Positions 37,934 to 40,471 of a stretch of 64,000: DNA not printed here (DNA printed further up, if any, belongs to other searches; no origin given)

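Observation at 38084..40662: Cytoplasmic (no Tat signal) Mo/W bis-PGD enzyme divergently linked to the acyl-CoA cluster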

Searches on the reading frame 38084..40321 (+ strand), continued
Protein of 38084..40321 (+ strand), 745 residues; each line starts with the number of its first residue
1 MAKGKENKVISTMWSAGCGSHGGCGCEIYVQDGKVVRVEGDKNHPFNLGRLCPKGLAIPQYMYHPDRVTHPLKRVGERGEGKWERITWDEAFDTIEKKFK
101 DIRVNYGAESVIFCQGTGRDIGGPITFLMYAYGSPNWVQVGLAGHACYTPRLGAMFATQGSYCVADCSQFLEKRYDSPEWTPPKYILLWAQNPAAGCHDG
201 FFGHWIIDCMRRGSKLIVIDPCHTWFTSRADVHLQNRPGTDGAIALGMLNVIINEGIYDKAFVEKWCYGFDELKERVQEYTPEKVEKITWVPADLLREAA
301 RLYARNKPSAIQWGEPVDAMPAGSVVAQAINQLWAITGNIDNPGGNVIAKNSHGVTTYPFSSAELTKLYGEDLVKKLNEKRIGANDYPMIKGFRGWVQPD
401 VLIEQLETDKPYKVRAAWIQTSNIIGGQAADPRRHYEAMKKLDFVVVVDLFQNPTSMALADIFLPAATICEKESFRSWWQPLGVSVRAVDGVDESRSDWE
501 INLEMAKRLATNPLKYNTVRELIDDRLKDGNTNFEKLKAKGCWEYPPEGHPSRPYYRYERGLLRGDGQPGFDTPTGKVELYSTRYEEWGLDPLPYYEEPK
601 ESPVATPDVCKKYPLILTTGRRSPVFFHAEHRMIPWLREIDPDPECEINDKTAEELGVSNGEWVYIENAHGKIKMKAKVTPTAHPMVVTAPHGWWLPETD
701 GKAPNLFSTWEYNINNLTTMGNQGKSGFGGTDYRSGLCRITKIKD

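Call 10: find_encoding_contigs(protein=P0018, flank=10000, max_places=2)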
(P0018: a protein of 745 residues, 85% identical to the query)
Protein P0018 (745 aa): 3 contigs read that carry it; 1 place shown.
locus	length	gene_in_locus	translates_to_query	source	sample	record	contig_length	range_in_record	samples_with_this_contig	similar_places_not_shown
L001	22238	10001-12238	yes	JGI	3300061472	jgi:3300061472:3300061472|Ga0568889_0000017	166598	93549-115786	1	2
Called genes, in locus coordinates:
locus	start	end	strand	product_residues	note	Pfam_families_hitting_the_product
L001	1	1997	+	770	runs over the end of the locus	PF17854:FtsK_alpha, PF01580:FtsK_SpoIIIE, PF09397:FtsK_gamma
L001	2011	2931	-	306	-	PF01963:TraB_PrgY_gumN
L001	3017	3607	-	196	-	-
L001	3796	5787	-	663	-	PF00111:Fer2, PF17650:RACo_linker, PF17651:Raco_middle, PF14574:RACo_C_ter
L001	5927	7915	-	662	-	PF01210:NAD_Gly3P_dh_N (weak), PF02737:3HCDH_N, PF03446:NAD_binding_2 (faint), PF03721:UDPG_MGDP_dh_N, PF00725:3HCDH, PF00378:ECH_1, PF16113:ECH_2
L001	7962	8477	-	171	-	PF12172:zf-ChsH2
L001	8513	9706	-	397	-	PF00108:Thiolase_N, PF02803:Thiolase_C, PF22691:Thiolase_C_1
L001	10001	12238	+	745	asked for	PF04879:Molybdop_Fe4S4, PF00384:Molybdopterin, PF01568:Molydop_binding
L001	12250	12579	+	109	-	-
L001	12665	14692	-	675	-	PF03030:H_PPase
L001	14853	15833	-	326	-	PF00570:HRDC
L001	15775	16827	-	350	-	PF17792:ThiD2, PF02581:TMP-TENI, PF03060:NMO (weak)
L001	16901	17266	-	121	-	PF08378:NERD, PF02021:UPF0102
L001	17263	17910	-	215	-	PF01351:RNase_HII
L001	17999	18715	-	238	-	PF02223:Thymidylate_kin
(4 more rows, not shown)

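Call 11: find_encoding_contigs(protein=P0084, flank=10000, max_places=2)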
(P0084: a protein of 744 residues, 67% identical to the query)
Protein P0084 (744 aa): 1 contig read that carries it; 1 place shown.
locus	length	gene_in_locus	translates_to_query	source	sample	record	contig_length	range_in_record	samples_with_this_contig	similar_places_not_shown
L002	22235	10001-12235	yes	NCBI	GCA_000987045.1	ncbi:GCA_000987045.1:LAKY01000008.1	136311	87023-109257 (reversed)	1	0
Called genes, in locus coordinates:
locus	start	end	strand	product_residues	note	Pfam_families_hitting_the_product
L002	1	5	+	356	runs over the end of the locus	PF03480:DctP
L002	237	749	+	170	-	PF04290:DctQ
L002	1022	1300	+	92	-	PF07883:Cupin_2, PF05899:Cupin_3 (weak)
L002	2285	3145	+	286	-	PF05853:BKACE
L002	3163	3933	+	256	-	PF00106:adh_short, PF03435:Sacchrp_dh_NADP (weak), PF08659:KR, PF13561:adh_short_C2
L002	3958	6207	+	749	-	PF04879:Molybdop_Fe4S4, PF00384:Molybdopterin, PF01568:Molydop_binding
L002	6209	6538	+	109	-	PF12797:Fer4_2 (weak), PF13247:Fer4_11 (weak)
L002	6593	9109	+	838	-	PF21423:AhtL-like_1st, PF00384:Molybdopterin, PF01568:Molydop_binding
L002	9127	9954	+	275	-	PF12838:Fer4_7 (faint), PF13247:Fer4_11, PF13620:CarboxypepD_reg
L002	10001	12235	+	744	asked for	PF04879:Molybdop_Fe4S4, PF00384:Molybdopterin, PF01568:Molydop_binding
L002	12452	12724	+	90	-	-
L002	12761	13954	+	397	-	PF00108:Thiolase_N, PF00109:ketoacyl-synt, PF02803:Thiolase_C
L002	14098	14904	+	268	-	PF04199:Cyclase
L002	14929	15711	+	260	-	PF04199:Cyclase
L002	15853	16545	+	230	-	PF01144:CoA_trans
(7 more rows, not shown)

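Call 12: find_encoding_contigs(protein=window:38084-40321:+, flank=10000, max_places=3)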
Protein window:38084-40321:+ (745 aa): no gene with exactly this product is on record in the collection.
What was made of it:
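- Tried and rejected: Exact look-up of the window's own protein in the assembly index found nothing (call 12), so neighbours were annotated by Pfam and NCBIfam instead.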

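Call 13: find_encoding_contigs(protein=P0089, flank=10000, max_places=2)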
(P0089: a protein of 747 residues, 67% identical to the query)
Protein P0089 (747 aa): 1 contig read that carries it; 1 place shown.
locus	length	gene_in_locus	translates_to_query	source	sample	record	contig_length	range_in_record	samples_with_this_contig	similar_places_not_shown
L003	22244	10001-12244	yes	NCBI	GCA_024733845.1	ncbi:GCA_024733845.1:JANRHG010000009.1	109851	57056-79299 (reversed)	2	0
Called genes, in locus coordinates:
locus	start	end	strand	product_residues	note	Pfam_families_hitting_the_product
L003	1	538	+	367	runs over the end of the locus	PF03480:DctP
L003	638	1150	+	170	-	PF04290:DctQ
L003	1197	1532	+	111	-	PF05899:Cupin_3 (weak), PF07883:Cupin_2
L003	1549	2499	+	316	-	PF01210:NAD_Gly3P_dh_N (faint), PF02737:3HCDH_N, PF03446:NAD_binding_2 (weak), PF00725:3HCDH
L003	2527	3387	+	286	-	PF05853:BKACE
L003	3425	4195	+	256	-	PF00106:adh_short, PF01370:Epimerase (weak), PF02719:Polysacc_synt_2 (weak), PF03435:Sacchrp_dh_NADP (weak), PF03807:F420_oxidored (weak), PF08659:KR, PF13561:adh_short_C2, PF16363:GDP_Man_Dehyd (faint)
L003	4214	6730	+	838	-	PF21423:AhtL-like_1st, PF00384:Molybdopterin, PF01568:Molydop_binding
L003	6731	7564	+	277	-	PF00037:Fer4 (faint), PF12838:Fer4_7 (faint), PF13187:Fer4_9 (faint), PF13247:Fer4_11, PF13620:CarboxypepD_reg, PF13715:CarbopepD_reg_2 (weak), PF22904:NOMO1-like_2nd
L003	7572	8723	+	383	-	PF02771:Acyl-CoA_dh_N, PF02770:Acyl-CoA_dh_M (weak), PF00441:Acyl-CoA_dh_1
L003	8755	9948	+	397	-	PF00108:Thiolase_N, PF00109:ketoacyl-synt (weak), PF02803:Thiolase_C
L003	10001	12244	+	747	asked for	PF04879:Molybdop_Fe4S4, PF00384:Molybdopterin, PF01568:Molydop_binding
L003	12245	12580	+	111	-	PF13247:Fer4_11 (weak)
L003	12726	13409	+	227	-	PF01144:CoA_trans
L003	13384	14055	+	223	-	PF01144:CoA_trans, PF13336:AcetylCoA_hyd_C (weak)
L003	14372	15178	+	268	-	PF04199:Cyclase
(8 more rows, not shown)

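Call 14: find_encoding_contigs(protein=P0088, flank=10000, max_places=2)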
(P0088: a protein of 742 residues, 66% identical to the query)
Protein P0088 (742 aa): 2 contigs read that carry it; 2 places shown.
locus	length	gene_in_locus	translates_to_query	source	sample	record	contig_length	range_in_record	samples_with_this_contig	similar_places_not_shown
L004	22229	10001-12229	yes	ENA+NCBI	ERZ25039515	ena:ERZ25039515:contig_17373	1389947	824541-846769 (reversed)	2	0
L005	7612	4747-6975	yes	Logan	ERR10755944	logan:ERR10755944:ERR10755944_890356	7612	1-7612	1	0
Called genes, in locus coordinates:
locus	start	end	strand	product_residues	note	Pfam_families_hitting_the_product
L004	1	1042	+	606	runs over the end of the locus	PF02538:Hydantoinase_B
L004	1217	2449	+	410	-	PF13433:Peripla_BP_5 (weak), PF13458:Peripla_BP_6, PF01094:ANF_receptor (faint), PF13433:Peripla_BP_5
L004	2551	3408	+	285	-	PF02653:BPD_transp_2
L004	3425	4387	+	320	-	PF02653:BPD_transp_2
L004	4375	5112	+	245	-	PF13175:AAA_15 (faint), PF00005:ABC_tran, PF13304:AAA_21 (faint), PF12399:BCA_ABC_TP_C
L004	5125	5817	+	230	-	PF00005:ABC_tran, PF13304:AAA_21 (faint)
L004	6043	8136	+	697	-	PF05378:Hydant_A_N, PF01968:Hydantoinase_A, PF19278:Hydant_A_C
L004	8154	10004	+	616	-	PF02538:Hydantoinase_B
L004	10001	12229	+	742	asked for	PF04879:Molybdop_Fe4S4, PF00384:Molybdopterin, PF01568:Molydop_binding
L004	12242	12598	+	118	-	-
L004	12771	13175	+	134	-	PF01042:Ribonuc_L-PSP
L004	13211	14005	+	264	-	PF01026:TatD_DNase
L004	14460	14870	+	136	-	PF01042:Ribonuc_L-PSP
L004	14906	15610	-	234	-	PF00005:ABC_tran, PF13304:AAA_21 (faint)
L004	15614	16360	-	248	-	PF00005:ABC_tran, PF13304:AAA_21 (faint), PF12399:BCA_ABC_TP_C (weak)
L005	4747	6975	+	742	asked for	PF04879:Molybdop_Fe4S4, PF00384:Molybdopterin, PF01568:Molydop_binding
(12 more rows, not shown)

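Call 35: find_related_loci(query=A1, collection=genome_contigs, flank=10000)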
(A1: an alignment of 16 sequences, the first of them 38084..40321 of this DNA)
Query A1 (745 aa) in genome_contigs; peptide patterns used: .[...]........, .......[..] (x = any residue, [..] = any of these).
431 stretches matched a pattern; 395 encode a relative of the query (tblastn E <= 1e-3); the best 80 are kept; 80 distinct loci.
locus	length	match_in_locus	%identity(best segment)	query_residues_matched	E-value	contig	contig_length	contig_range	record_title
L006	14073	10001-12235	93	1-745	0e+0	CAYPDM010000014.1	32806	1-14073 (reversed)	MAG TPA_asm: uncultured Dehalococcoidaceae bacterium isolate binchicken_co89_632 genome assembly, contig: NODE_1949_leng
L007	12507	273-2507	92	1-745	0e+0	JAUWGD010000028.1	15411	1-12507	MAG: Dehalococcoidales bacterium isolate CSMAG_2233 CSMAG_2233_k141_2606991_length_15411_cov_18.3377, whole genome shotg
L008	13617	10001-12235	92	1-745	0e+0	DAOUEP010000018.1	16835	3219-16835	MAG TPA_asm: Dehalococcoidales bacterium isolate N6_293 k139_2154400, whole genome shotgun sequence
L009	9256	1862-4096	89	1-745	0e+0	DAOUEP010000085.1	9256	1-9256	MAG TPA_asm: Dehalococcoidales bacterium isolate N6_293 k139_174826, whole genome shotgun sequence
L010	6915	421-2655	91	1-745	0e+0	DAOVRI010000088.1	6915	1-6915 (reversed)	MAG TPA_asm: Dehalococcoidales bacterium isolate CSMAG_1597 CSMAG_1597_k141_2645870_length_6915_cov_44.3865, whole genom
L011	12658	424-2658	91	1-745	0e+0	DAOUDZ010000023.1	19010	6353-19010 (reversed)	MAG TPA_asm: Dehalococcoidales bacterium isolate N2_89 k133_27552, whole genome shotgun sequence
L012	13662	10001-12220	91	6-745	0e+0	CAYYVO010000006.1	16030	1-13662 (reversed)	MAG TPA_asm: uncultured Dehalococcoidaceae bacterium isolate SRP068000_co4_481 genome assembly, contig: NODE_4374_length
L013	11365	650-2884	90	1-745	0e+0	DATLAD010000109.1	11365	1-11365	MAG TPA_asm: Dehalococcoidales bacterium isolate SMAG_U14262 k141_1371793, whole genome shotgun sequence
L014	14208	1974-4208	90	1-745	0e+0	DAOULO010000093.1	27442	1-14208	MAG TPA_asm: Dehalococcoidales bacterium isolate W31_45 k127_1041824, whole genome shotgun sequence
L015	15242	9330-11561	89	1-744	0e+0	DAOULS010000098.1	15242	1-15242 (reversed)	MAG TPA_asm: Dehalococcoidales bacterium isolate W31_49 k127_1025960, whole genome shotgun sequence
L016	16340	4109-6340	89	1-744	0e+0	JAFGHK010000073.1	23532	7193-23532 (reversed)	MAG: Dehalococcoidales bacterium isolate Zod_Metabat.1454 k87_8852789, whole genome shotgun sequence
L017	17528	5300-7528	88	1-743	0e+0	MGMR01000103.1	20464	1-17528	MAG: Chloroflexi bacterium RBG_13_51_18 RBG_13_scaffold_6434, whole genome shotgun sequence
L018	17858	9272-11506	87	1-745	0e+0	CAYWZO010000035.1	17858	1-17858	MAG TPA_asm: uncultured Dehalococcoidaceae bacterium isolate binchicken_co34_471 genome assembly, contig: NODE_5119_leng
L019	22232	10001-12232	87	1-744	0e+0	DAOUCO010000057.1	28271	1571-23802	MAG TPA_asm: Dehalococcoidales bacterium isolate H81_827 383099, whole genome shotgun sequence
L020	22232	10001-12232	87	1-744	0e+0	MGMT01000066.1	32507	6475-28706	MAG: Chloroflexi bacterium RBG_13_51_52 RBG_13_scaffold_455, whole genome shotgun sequence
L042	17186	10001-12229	80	1-745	0e+0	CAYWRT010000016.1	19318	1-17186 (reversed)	MAG TPA_asm: uncultured Dehalococcoidaceae bacterium isolate SRP214966_co4_508 genome assembly, contig: NODE_2343_length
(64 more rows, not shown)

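Call 54: find_encoding_contigs(protein=P0071, flank=10000, max_places=1)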
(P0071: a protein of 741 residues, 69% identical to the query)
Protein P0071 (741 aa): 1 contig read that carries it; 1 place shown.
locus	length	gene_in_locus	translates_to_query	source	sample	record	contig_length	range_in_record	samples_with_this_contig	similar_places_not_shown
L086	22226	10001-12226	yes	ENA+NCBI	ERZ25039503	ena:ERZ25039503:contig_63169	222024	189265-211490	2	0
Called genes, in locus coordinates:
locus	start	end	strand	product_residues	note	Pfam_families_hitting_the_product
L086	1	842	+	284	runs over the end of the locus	PF00753:Lactamase_B (weak)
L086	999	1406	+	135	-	PF01042:Ribonuc_L-PSP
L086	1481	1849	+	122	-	PF01042:Ribonuc_L-PSP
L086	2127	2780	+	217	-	PF01614:IclR_C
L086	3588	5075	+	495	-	PF13458:Peripla_BP_6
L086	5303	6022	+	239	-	PF04199:Cyclase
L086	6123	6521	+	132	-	PF00903:Glyoxalase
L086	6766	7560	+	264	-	PF01026:TatD_DNase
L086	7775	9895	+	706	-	PF00724:Oxidored_FMN, PF13738:Pyr_redox_3 (faint), PF00070:Pyr_redox (faint), PF01134:GIDA (faint), PF03486:HI0933_like (weak), PF07992:Pyr_redox_2, PF12831:FAD_oxidored, PF13450:NAD_binding_8 (weak), +1 more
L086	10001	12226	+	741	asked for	PF04879:Molybdop_Fe4S4, PF00384:Molybdopterin, PF01568:Molydop_binding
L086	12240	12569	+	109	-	PF12797:Fer4_2 (weak), PF13247:Fer4_11 (weak)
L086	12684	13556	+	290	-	-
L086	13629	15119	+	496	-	PF13433:Peripla_BP_5 (faint), PF13458:Peripla_BP_6, PF01094:ANF_receptor (faint)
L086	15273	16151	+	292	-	PF00941:FAD_binding_5, PF03450:CO_deh_flav_C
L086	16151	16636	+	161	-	PF00111:Fer2, PF13085:Fer2_3 (weak), PF01799:Fer2_2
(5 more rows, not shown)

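Call 55: find_encoding_contigs(protein=P0107, flank=10000, max_places=1)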
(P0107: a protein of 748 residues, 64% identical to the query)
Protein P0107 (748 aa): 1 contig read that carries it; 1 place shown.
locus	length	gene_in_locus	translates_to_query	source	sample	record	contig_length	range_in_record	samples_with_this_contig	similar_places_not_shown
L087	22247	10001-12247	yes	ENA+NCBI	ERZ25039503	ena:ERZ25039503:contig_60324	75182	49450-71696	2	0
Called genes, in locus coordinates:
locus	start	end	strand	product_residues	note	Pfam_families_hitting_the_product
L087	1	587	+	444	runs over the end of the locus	PF00330:Aconitase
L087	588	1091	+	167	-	PF00694:Aconitase_C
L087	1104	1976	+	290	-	PF13714:PEP_mutase, PF00463:ICL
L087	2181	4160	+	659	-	PF00724:Oxidored_FMN, PF07992:Pyr_redox_2 (weak), PF00890:FAD_binding_2 (weak), PF01134:GIDA (weak), PF07992:Pyr_redox_2, PF12831:FAD_oxidored, PF13450:NAD_binding_8, PF00070:Pyr_redox, +8 more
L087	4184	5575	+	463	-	PF03972:MmgE_PrpD_N, PF19305:MmgE_PrpD_C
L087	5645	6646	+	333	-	PF03401:TctC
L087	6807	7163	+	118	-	PF00190:Cupin_1 (weak), PF07883:Cupin_2, PF02311:AraC_binding (weak)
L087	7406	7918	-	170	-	PF00072:Response_reg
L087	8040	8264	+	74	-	-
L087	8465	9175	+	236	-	PF01596:Methyltransf_3, PF13578:Methyltransf_24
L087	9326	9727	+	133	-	PF01042:Ribonuc_L-PSP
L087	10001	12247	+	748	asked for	PF04879:Molybdop_Fe4S4, PF00384:Molybdopterin, PF01568:Molydop_binding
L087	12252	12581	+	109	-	PF13247:Fer4_11 (weak)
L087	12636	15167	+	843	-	PF21423:AhtL-like_1st, PF00384:Molybdopterin, PF01568:Molydop_binding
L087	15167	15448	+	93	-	-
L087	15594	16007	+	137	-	PF13620:CarboxypepD_reg, PF13715:CarbopepD_reg_2 (weak)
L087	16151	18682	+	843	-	PF21423:AhtL-like_1st, PF00384:Molybdopterin, PF01568:Molydop_binding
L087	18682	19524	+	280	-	PF12838:Fer4_7 (faint), PF13247:Fer4_11, PF13620:CarboxypepD_reg, PF13715:CarbopepD_reg_2 (weak)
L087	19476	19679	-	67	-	-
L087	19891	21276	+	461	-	PF07690:MFS_1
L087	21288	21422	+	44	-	-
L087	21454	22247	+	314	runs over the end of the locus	PF01797:Y1_Tnp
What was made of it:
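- L087 has two AthL copies directly downstream (call 55).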
